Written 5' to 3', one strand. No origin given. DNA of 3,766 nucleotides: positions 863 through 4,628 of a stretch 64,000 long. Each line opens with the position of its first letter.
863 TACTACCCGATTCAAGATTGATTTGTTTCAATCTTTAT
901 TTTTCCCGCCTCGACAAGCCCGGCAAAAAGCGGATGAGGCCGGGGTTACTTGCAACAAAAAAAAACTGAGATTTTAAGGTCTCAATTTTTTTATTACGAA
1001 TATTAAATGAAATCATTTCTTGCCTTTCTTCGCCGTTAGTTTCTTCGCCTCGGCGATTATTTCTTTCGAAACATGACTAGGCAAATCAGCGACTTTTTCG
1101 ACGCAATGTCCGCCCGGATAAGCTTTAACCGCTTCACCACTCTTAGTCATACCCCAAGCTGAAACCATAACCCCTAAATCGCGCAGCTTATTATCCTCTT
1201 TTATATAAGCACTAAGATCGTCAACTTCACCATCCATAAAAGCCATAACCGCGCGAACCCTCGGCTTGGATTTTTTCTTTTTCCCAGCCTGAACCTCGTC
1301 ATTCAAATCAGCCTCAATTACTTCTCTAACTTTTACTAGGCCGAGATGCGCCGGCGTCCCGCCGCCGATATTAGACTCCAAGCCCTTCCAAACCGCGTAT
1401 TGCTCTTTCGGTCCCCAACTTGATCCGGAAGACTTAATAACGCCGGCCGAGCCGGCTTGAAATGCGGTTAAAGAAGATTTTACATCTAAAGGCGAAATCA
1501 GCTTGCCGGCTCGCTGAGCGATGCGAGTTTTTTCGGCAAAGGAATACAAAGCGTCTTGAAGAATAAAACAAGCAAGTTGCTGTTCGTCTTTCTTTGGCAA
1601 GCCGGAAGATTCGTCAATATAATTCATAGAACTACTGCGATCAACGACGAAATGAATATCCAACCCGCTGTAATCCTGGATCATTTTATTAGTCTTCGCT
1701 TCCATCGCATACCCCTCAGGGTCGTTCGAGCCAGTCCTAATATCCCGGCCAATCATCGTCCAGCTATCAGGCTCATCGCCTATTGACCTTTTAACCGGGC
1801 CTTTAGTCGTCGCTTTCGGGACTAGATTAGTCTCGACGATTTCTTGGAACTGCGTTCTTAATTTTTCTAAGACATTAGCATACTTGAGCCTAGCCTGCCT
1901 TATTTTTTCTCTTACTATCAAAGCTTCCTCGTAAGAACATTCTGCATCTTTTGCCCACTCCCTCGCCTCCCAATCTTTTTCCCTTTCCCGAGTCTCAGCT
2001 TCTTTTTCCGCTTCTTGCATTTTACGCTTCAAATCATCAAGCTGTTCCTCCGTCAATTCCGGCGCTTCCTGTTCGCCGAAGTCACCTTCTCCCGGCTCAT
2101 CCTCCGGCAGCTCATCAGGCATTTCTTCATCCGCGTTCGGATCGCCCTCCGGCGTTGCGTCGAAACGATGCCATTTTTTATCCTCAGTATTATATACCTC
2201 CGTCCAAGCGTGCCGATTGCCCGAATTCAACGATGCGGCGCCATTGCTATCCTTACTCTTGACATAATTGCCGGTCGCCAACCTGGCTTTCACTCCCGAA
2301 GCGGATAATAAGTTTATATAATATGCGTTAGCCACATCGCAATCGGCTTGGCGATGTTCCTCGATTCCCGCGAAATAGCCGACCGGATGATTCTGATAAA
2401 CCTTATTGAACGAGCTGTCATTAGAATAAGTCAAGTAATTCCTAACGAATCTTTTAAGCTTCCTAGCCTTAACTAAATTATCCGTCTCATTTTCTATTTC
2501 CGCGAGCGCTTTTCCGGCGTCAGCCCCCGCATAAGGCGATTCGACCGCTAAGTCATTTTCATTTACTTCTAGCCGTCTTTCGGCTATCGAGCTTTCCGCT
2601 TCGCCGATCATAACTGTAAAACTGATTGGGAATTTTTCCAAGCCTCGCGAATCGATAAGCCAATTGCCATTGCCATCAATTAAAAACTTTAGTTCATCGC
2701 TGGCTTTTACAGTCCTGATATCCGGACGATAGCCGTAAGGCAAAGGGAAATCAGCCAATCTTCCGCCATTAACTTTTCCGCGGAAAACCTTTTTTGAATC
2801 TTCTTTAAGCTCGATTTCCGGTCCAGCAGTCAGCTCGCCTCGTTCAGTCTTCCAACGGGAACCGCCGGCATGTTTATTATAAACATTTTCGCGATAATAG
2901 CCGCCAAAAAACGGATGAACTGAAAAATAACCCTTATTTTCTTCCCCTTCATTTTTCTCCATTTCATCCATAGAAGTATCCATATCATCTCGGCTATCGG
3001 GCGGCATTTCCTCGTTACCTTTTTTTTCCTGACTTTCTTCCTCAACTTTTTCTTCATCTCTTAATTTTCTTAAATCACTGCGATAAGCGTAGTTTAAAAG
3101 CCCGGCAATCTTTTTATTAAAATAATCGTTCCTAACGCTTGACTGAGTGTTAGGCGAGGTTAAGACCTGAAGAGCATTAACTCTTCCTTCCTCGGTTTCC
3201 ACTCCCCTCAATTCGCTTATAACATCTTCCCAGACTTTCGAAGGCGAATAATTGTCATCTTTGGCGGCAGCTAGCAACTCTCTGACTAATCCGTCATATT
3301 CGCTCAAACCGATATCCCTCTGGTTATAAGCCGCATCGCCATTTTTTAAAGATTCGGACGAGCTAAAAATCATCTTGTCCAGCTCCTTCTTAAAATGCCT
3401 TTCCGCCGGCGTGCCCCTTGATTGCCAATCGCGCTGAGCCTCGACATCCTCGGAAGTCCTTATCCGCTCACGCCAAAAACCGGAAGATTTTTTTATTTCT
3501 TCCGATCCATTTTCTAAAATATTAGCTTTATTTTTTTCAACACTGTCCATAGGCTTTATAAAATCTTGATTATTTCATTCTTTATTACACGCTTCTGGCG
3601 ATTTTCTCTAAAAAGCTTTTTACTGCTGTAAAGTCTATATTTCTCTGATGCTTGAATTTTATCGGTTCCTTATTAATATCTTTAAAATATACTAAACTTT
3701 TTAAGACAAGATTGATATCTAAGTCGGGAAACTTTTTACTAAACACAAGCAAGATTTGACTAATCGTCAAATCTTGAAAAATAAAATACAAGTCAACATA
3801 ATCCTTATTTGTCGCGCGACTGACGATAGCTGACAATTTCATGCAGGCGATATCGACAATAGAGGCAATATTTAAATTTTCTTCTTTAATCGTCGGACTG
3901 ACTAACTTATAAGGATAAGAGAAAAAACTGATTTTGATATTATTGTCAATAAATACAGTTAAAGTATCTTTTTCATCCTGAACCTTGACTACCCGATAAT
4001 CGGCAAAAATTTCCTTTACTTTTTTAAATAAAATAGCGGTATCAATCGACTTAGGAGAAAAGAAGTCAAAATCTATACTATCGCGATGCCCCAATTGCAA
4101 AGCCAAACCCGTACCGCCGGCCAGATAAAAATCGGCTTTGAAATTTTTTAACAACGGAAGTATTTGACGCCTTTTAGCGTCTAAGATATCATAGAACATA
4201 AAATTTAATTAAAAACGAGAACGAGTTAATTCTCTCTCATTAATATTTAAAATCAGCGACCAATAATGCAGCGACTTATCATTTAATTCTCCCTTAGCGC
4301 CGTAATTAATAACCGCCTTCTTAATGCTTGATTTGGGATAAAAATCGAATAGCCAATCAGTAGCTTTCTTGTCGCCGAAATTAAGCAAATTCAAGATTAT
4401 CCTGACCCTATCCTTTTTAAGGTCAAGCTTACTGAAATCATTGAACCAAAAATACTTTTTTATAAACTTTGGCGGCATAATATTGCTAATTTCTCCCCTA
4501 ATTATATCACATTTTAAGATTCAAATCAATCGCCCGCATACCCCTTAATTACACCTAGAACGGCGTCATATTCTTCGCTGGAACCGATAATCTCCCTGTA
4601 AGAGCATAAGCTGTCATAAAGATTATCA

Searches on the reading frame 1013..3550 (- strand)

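Call 4: search_protein_families(library=pfam, proteins=[window:1013-3550:-], max_evalue=0.01)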
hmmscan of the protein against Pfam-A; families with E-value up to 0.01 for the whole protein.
window:1013-3550:- (845 aa): 1 family
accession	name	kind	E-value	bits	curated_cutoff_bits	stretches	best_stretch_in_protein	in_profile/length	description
PF01841.26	Transglut_core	-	4.4e-11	43.5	23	1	351-465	6-108/108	Transglutaminase-like superfamily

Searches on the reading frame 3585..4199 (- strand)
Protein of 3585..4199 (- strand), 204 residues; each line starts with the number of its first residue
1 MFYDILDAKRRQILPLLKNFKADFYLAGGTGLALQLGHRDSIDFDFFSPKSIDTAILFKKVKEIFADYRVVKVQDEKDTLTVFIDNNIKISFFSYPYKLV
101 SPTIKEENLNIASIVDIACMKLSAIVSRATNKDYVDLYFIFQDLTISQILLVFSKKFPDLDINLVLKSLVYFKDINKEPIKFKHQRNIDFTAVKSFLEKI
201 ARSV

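Call 4: search_protein_families(library=pfam, proteins=[window:3585-4199:-], max_evalue=0.01)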
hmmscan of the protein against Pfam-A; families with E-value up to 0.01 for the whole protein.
window:3585-4199:- (204 aa): 1 family
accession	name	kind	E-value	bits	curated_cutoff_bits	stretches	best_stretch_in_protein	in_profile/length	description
PF08843.17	AbiEii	-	6.5e-13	49.6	22.5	1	20-162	11-191/238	Nucleotidyl transferase AbiEii toxin, Type IV TA system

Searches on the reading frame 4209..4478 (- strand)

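Call 4: search_protein_families(library=pfam, proteins=[window:4209-4478:-], max_evalue=0.01)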
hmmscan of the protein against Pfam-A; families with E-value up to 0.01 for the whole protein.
window:4209-4478:- (89 aa): 1 family
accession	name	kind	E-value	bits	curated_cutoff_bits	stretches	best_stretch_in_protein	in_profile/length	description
PF21956.1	DUF6922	-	5.1e-10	39.1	27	1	5-56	1-52/52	Family of unknown function (DUF6922)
